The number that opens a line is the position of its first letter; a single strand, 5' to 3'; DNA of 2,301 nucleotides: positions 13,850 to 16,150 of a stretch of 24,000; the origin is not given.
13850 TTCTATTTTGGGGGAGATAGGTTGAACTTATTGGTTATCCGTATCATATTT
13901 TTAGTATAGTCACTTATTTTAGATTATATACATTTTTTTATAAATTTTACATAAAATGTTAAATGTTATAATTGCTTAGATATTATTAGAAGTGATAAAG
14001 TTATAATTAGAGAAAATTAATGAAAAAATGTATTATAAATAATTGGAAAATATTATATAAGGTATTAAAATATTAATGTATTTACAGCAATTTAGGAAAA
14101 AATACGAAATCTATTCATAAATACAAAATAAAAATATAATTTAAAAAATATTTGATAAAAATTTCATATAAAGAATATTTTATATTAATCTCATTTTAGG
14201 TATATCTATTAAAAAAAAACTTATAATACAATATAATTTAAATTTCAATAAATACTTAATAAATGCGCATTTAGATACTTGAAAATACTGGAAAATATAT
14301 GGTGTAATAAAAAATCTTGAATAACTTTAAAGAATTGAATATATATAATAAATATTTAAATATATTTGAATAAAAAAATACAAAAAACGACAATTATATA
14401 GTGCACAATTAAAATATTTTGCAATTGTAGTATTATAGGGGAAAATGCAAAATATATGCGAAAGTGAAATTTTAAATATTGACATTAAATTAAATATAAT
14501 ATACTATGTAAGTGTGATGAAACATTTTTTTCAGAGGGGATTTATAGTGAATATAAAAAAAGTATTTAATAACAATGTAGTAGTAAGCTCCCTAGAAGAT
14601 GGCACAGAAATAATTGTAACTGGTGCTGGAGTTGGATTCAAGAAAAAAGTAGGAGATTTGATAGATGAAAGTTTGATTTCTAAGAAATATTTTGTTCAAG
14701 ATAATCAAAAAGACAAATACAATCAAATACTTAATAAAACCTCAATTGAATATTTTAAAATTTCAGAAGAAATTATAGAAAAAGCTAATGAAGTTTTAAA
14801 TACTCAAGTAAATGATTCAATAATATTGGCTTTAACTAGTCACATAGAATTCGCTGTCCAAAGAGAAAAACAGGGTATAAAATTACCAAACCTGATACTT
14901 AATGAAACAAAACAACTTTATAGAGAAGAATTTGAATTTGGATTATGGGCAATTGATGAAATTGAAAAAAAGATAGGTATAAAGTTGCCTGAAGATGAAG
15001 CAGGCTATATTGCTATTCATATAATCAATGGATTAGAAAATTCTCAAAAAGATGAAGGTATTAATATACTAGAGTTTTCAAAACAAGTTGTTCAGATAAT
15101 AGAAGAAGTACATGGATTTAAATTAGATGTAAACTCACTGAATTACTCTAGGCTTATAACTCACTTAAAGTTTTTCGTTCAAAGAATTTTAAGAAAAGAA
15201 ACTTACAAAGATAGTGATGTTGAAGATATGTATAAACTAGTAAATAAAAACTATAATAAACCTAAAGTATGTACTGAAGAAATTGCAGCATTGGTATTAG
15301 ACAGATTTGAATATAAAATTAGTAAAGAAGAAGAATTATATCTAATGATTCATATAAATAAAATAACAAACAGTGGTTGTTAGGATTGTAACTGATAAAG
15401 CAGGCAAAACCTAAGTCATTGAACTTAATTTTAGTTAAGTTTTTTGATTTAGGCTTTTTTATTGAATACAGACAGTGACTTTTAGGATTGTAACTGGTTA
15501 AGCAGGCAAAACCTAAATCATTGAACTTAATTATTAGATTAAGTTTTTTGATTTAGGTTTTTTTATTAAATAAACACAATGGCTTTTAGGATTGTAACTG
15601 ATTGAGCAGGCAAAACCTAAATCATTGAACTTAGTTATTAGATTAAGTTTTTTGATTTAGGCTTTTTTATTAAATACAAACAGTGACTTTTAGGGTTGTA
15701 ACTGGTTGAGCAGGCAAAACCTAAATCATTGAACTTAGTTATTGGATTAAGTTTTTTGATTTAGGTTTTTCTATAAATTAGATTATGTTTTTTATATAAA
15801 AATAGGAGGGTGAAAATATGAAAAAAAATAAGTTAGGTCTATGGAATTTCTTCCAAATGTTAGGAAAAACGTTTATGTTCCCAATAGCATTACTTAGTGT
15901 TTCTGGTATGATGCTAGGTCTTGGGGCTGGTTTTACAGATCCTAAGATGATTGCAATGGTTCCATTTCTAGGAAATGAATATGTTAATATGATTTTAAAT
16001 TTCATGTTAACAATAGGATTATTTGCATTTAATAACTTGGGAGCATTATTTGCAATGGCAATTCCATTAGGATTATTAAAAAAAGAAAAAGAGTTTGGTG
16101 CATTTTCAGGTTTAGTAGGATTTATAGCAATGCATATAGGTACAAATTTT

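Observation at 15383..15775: Four tandem RAT/terminator antitermination switches between a PRD antiterminator gene and its PTS operon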

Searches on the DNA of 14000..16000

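Call 38: search_rna_families(source=window, start=14000, end=16000, threshold=evalue, max_evalue=10, show_alignments=4)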
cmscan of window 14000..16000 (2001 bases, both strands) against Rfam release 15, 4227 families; matches with E-value up to 10: 23.
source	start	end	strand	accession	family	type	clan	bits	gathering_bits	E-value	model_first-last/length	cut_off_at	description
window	15356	15474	+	RF03530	bglG-cis-reg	Cis-reg;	-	28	80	0.019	1-137/137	no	cis-regulatory element of the bglG/LicT operon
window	15686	15780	+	RF02430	SpF19_sRNA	Gene; sRNA;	-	27.1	60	0.028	1-99/99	no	Streptococcus sRNA SpF19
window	15484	15565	+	RF02430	SpF19_sRNA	Gene; sRNA;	-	24.5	60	0.14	1-99/99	no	Streptococcus sRNA SpF19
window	15496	15575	+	RF03530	bglG-cis-reg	Cis-reg;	-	24.3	80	0.15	44-130/137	no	cis-regulatory element of the bglG/LicT operon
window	15702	15781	+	RF03616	MIR1888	Gene; miRNA;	-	22.3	72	0.32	1-101/101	no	MIR1888 microRNA precursor family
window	15436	15529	-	RF04152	mir-3618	Gene; miRNA;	-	21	99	0.35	1-88/88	no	mir-3618 microRNA precursor family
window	15473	15523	+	RF03701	mir-4041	Gene; miRNA;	-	21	74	1.1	1-54/54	no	mir-4041 microRNA precursor family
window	15588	15669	+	RF02430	SpF19_sRNA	Gene; sRNA;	-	20.5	60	1.7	1-99/99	no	Streptococcus sRNA SpF19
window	15378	15466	+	RF02430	SpF19_sRNA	Gene; sRNA;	-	20.3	60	1.9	1-99/99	no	Streptococcus sRNA SpF19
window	15473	15523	-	RF03701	mir-4041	Gene; miRNA;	-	19.5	74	2.7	1-54/54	no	mir-4041 microRNA precursor family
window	14944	14993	+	RF00358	snoZ101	Gene; snRNA; snoRNA; CD-box;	CL00057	19.1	44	4.3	1-96/96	no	Small nucleolar RNA Z101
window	15441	15582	-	RF04150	MIR2655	Gene; miRNA;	-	18.9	122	5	61-219/267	no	MIR2655 microRNA precursor family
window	15505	15565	+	RF03225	mir-2763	Gene; miRNA;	-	18.5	50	2.3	1-83/83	no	mir-2763 microRNA precursor family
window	15673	15787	+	RF03530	bglG-cis-reg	Cis-reg;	-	18.5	80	3.5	1-137/137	no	cis-regulatory element of the bglG/LicT operon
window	15649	15754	-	RF04150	MIR2655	Gene; miRNA;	-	18.1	122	7.3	106-219/267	no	MIR2655 microRNA precursor family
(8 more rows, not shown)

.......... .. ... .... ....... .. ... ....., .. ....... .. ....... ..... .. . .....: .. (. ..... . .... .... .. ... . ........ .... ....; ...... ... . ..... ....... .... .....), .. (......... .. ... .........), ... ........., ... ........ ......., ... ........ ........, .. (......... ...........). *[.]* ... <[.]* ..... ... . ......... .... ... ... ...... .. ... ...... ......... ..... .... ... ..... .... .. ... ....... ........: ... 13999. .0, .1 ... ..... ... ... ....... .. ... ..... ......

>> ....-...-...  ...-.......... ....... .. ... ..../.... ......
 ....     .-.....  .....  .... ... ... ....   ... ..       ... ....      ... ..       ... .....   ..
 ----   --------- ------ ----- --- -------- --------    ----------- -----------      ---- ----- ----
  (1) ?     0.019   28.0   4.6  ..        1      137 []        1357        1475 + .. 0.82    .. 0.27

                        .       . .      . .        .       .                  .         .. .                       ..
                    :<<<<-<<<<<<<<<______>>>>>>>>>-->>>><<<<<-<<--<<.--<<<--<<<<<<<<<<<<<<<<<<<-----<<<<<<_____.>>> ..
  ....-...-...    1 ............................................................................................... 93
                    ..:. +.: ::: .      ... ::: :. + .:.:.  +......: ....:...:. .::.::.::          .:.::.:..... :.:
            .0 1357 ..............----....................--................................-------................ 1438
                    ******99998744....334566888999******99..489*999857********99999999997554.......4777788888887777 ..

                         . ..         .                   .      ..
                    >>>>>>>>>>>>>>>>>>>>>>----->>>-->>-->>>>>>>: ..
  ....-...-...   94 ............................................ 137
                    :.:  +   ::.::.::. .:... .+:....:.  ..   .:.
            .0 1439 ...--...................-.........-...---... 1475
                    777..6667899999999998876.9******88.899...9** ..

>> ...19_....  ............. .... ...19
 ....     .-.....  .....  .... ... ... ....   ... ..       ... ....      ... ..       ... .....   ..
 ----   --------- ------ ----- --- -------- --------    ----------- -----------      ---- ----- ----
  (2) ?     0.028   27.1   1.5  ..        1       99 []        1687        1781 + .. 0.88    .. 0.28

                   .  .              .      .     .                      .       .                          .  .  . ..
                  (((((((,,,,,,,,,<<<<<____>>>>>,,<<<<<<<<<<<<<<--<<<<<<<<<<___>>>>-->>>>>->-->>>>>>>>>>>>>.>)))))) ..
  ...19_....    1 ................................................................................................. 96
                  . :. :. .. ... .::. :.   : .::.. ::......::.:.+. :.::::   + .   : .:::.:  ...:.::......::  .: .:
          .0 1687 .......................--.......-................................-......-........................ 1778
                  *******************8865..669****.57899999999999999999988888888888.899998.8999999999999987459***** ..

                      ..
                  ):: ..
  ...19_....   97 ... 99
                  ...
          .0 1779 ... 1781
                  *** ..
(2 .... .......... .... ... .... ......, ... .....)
